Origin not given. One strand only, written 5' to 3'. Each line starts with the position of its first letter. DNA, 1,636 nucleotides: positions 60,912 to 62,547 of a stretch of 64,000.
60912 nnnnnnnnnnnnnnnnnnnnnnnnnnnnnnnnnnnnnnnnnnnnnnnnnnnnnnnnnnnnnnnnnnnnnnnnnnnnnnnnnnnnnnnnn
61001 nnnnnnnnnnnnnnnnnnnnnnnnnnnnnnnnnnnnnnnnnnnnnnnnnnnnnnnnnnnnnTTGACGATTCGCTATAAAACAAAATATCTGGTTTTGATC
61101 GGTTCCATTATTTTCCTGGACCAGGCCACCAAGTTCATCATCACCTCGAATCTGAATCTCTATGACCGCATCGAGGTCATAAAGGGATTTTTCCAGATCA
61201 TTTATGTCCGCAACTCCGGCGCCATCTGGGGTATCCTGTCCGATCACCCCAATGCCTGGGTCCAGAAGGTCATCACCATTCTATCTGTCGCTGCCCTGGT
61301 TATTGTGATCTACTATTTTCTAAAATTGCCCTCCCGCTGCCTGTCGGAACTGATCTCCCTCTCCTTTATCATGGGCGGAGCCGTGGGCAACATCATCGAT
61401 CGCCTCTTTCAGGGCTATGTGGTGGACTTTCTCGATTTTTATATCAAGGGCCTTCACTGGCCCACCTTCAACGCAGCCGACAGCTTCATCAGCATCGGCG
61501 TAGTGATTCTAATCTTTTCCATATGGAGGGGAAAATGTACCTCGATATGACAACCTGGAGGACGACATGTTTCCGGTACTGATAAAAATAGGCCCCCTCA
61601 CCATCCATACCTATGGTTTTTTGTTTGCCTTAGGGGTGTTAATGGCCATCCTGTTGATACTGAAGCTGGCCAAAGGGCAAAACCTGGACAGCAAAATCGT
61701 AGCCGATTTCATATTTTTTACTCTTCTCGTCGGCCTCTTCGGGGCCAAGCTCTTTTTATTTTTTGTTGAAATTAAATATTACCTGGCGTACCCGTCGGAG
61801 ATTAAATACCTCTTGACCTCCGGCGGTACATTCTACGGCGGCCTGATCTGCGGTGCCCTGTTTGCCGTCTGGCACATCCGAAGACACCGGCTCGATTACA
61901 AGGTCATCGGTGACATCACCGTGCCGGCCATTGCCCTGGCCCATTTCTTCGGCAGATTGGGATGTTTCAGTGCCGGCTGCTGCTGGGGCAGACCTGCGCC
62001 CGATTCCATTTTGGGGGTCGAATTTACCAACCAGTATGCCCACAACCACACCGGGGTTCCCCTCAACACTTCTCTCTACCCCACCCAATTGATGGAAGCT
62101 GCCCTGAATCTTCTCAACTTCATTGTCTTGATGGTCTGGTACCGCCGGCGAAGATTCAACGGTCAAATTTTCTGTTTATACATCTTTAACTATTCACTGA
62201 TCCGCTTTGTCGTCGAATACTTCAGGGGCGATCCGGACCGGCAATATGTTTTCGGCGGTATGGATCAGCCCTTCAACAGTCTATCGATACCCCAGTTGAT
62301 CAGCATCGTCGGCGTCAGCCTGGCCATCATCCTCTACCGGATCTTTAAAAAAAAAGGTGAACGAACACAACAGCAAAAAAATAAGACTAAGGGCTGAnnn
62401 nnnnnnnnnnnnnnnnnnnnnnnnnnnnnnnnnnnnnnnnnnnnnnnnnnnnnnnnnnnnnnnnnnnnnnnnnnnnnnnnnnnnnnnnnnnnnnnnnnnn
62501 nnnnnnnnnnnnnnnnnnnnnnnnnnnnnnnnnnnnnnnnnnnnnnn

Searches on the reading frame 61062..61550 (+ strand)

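Call 67: search_protein_families(library=pfam, proteins=[window:61062-61550:+], max_evalue=0.0001)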
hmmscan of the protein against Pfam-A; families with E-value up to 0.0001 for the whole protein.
window:61062-61550:+ (162 aa): 1 family
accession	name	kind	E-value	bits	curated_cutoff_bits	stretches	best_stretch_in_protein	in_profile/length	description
PF01252.23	Peptidase_A8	-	1e-41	142.9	25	1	14-155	3-141/142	Signal peptidase (SPase) II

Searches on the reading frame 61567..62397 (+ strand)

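Call 67: search_protein_families(library=pfam, proteins=[window:61567-62397:+], max_evalue=0.0001)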
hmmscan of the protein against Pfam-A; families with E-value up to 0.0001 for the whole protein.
window:61567-62397:+ (276 aa): 1 family
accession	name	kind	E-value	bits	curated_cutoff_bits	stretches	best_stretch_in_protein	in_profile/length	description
PF01790.23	LGT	-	5.4e-54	183.5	24.9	1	3-257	1-238/240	Prolipoprotein diacylglyceryl transferase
